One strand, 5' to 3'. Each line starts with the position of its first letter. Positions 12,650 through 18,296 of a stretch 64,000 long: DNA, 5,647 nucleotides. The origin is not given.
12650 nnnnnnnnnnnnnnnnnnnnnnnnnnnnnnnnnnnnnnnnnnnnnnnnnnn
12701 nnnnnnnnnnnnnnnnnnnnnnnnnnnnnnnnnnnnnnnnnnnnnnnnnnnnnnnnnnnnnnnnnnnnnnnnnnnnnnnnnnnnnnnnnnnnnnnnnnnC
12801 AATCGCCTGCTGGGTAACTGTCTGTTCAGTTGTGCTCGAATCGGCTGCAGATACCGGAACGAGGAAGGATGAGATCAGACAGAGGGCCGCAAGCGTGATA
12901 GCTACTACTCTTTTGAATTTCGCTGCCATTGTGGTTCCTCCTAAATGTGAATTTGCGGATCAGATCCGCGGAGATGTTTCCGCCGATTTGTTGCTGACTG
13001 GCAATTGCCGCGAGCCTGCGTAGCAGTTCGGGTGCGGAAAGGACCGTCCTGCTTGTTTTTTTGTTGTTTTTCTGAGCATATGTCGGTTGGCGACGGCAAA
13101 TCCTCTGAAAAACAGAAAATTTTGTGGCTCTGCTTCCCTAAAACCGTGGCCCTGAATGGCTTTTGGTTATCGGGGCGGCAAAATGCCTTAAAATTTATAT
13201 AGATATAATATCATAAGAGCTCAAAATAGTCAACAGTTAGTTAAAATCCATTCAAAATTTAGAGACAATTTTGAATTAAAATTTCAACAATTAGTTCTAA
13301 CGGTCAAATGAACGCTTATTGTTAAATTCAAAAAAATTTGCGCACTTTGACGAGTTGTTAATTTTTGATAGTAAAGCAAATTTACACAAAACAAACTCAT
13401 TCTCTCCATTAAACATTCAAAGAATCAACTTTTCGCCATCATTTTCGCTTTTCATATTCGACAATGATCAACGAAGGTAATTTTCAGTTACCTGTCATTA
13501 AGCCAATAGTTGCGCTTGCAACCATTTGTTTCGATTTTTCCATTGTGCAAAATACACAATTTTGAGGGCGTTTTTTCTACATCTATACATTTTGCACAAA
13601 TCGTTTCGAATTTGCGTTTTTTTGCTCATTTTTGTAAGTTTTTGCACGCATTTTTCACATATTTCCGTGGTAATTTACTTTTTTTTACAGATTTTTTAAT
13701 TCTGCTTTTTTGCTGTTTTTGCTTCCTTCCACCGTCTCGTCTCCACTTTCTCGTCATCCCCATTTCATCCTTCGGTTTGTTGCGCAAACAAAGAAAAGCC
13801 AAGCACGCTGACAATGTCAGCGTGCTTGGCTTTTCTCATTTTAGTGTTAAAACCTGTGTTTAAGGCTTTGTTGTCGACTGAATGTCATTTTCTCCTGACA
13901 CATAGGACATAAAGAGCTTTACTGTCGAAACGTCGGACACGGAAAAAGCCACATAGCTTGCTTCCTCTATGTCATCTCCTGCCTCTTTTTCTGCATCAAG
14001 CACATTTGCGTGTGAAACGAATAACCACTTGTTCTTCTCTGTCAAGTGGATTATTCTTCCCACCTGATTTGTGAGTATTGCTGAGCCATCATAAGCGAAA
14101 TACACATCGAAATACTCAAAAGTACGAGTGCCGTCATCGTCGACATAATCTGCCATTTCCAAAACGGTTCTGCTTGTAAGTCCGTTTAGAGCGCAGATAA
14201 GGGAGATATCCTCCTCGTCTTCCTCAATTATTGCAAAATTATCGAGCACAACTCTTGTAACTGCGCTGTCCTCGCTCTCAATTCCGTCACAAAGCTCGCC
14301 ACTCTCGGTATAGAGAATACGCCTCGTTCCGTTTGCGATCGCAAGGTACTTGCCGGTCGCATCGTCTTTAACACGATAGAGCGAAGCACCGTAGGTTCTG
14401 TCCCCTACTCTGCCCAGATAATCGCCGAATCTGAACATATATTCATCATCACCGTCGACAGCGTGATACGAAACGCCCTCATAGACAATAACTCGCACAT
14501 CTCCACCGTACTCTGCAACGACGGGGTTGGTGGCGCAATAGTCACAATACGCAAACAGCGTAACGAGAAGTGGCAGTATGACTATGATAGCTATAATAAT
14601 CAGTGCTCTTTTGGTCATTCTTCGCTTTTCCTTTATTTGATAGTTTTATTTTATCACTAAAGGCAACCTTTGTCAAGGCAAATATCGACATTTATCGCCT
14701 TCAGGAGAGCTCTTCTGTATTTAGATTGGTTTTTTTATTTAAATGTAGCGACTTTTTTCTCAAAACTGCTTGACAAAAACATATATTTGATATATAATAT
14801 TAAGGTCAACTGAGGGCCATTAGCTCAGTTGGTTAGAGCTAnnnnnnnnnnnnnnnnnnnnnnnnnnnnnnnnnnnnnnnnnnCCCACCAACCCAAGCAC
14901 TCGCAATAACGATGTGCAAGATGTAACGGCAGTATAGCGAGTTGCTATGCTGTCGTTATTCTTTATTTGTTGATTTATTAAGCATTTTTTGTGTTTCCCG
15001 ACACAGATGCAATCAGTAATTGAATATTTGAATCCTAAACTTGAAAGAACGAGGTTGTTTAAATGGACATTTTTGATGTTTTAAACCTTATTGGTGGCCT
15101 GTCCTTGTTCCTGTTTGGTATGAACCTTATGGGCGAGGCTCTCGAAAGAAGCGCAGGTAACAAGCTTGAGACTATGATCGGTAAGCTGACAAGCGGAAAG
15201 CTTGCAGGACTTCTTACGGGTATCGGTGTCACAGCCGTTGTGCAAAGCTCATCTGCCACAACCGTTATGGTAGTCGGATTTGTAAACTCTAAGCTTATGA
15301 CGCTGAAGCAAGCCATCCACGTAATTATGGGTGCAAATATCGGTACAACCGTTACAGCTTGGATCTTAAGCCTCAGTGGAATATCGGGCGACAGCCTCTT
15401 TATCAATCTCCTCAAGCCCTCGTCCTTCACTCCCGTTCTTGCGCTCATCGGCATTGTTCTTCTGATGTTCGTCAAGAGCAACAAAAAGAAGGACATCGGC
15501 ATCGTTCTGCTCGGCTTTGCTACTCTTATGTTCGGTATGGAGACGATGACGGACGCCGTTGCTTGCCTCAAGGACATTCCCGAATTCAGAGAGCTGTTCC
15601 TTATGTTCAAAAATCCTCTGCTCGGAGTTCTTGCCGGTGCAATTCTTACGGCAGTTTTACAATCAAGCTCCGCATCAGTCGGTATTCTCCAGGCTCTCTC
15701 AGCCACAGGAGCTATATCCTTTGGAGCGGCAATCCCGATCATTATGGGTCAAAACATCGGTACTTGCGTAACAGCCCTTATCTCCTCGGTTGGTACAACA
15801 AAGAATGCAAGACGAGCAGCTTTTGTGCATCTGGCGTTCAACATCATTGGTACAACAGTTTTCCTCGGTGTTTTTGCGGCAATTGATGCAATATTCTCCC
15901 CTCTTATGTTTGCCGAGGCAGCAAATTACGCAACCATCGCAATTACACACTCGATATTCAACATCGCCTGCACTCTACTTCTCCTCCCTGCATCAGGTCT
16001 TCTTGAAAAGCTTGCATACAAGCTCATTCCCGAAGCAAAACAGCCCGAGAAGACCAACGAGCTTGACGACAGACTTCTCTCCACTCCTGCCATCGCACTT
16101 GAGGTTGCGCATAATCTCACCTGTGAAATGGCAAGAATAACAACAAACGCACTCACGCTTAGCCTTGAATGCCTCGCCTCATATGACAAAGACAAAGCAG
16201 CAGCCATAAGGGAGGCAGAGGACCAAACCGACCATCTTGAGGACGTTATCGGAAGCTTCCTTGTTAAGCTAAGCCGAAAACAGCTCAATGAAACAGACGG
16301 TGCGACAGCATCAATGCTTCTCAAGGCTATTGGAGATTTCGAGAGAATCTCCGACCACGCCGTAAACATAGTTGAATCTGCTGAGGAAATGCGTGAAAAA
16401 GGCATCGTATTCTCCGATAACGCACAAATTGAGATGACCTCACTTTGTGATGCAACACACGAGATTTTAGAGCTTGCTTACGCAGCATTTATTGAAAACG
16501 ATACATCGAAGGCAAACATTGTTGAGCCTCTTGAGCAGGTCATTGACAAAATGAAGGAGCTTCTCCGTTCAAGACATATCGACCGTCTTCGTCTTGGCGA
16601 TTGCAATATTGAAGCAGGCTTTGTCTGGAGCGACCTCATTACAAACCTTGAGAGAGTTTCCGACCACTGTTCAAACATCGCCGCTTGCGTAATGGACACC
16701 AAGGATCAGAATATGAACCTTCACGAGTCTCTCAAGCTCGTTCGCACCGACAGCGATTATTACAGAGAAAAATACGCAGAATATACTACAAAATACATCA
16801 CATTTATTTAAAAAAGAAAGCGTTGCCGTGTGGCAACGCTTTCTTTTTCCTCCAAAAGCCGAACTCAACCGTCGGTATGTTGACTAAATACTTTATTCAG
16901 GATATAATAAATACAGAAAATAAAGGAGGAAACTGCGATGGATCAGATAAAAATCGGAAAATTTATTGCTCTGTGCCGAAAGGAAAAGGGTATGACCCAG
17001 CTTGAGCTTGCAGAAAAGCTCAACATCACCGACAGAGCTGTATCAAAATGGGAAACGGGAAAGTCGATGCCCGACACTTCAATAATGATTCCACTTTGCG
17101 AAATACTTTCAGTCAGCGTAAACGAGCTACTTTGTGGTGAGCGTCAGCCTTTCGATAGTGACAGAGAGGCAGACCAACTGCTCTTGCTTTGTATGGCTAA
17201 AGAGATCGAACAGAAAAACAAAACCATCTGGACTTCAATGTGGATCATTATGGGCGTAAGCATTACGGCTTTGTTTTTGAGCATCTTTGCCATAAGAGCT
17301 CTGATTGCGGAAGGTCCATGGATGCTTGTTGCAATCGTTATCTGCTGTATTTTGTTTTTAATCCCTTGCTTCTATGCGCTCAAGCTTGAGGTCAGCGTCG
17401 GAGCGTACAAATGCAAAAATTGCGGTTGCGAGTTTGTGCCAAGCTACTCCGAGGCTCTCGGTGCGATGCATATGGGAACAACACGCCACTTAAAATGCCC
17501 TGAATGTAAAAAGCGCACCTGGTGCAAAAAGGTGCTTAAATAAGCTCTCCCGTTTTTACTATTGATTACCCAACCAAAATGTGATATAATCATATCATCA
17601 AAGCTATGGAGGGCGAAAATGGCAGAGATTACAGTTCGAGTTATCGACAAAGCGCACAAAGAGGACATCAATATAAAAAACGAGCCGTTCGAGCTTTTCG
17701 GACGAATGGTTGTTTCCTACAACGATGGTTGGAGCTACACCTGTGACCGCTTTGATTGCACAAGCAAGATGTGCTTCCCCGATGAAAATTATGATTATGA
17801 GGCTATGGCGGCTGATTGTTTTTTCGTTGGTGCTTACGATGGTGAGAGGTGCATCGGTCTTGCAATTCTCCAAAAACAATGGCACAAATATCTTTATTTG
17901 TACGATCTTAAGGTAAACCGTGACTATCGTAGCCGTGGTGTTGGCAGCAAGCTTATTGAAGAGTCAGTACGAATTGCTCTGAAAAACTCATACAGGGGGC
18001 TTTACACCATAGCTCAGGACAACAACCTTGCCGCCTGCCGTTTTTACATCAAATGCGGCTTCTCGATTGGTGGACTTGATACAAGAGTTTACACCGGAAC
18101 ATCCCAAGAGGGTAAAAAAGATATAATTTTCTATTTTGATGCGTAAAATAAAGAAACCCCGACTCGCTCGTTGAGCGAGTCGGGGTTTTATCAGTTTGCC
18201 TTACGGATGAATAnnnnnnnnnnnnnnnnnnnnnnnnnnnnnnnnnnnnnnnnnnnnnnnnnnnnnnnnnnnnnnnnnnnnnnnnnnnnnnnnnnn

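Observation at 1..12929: Five-gene operon with no recognised enzyme or ATPase: CBM-bearing giant SBP, two permeases, NHL-propeller/Yip1 membrane fusion and a secreted protein of more than 1800 aa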

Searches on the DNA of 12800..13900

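Call 58: search_rna_families(source=window, start=12800, end=13900, threshold=evalue, max_evalue=1)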
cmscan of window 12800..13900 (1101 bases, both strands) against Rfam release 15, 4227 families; matches with E-value up to 1: 8.
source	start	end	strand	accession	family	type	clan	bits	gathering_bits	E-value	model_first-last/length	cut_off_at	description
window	13776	13834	+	RF00506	Thr_leader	Cis-reg; leader;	-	26.9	55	0.013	1-118/118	no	Threonine operon leader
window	13786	13842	-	RF03305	mir-3338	Gene; miRNA;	-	26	95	0.013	1-84/84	no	mir-3338 microRNA precursor family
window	13793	13835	+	RF01061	mir-548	Gene; miRNA;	-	23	90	0.12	1-84/84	no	mir-548 microRNA precursor family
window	13239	13290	-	RF03867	mir-4081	Gene; miRNA;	-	21.7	70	0.34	1-51/51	no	mir-4081 microRNA precursor family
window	13797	13833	+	RF04106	mir-1303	Gene; miRNA;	-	21.6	107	0.29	1-85/85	no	mir-1303 microRNA precursor family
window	13328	13447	-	RF01295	SCARNA7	Gene; snRNA; snoRNA; scaRNA;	-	17.8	65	0.062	1-330/330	no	Small Cajal body-specific RNA 7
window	13787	13900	-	RF02442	SpF66_sRNA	Gene; sRNA;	-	17.3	42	0.15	133-239/239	5'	Streptococcus sRNA SpF66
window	13793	13900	-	RF02637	EF0408_EF0409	Gene; sRNA;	-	13.6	440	0.72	286-412/412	5'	Enterococcus sRNA EF0408_EF0409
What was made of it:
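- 13205..13233 (-): Sigma-70-like promoter candidate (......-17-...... with an extended TG), about 275 nt upstream of the SBP ATG. No Rfam family matches the leader credibly (call 58).
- Tried and rejected: An Rfam E-value scan of the 1.1-kb upstream region gave only sub-threshold chance hits, most of them on the terminator hairpin (call 58).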

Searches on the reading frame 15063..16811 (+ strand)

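Call 10: search_protein_families(library=pfam, proteins=[window:15063-16811:+], max_evalue=0.001)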
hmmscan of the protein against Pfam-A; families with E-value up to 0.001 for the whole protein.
window:15063-16811:+ (582 aa): 2 families
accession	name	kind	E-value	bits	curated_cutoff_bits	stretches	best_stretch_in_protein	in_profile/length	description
PF02690.20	Na_Pi_cotrans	-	6.7e-64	214.5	29.1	2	15-163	1-136/137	Na+/Pi-cotransporter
PF01895.24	PhoU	-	5.6e-31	107.2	23.5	2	355-439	3-88/89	PhoU domain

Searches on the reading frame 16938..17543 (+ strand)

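Call 10: search_protein_families(library=pfam, proteins=[window:16938-17543:+], max_evalue=0.001)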
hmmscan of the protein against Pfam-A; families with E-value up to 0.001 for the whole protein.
window:16938-17543:+ (201 aa): 4 families
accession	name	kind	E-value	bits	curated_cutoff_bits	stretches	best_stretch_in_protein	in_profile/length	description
PF01381.28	HTH_3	-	2.9e-14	53.3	23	1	11-64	2-55/55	Helix-turn-helix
PF12844.13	HTH_19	-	5.3e-10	39.5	30.2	1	7-67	1-61/64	Helix-turn-helix domain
PF13560.12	HTH_31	-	6e-07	30.1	27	1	7-63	3-60/64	Helix-turn-helix domain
PF13443.12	HTH_26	-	8.3e-05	23.2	22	1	15-65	7-58/63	Cro/C1-type HTH DNA-binding domain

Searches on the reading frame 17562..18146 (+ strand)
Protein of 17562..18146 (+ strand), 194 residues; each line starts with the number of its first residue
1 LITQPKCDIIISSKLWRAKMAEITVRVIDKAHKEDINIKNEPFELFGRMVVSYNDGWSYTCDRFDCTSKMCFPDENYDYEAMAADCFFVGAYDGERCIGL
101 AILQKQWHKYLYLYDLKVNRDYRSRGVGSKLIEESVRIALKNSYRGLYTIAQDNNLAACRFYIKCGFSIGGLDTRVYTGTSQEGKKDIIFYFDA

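Call 10: search_protein_families(library=pfam, proteins=[window:17562-18146:+], max_evalue=0.001)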
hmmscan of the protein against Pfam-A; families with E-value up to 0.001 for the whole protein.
window:17562-18146:+ (194 aa): 5 families
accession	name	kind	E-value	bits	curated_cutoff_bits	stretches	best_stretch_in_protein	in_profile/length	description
PF00583.31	Acetyltransf_1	-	1.8e-18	67.3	20.7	1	70-167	14-116/116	Acetyltransferase (GNAT) family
PF13508.13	Acetyltransf_7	-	1.3e-12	48.4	27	1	86-168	4-83/84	Acetyltransferase (GNAT) domain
PF13673.13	Acetyltransf_10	-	1.5e-08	35.1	23.6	1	75-168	20-108/128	Acetyltransferase (GNAT) domain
PF13420.13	Acetyltransf_4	-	0.00064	20.2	24.3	0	83-171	46-138/155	Acetyltransferase (GNAT) domain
PF17013.11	Acetyltransf_15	-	0.00069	19.5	35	1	108-145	70-106/210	Putative acetyl-transferase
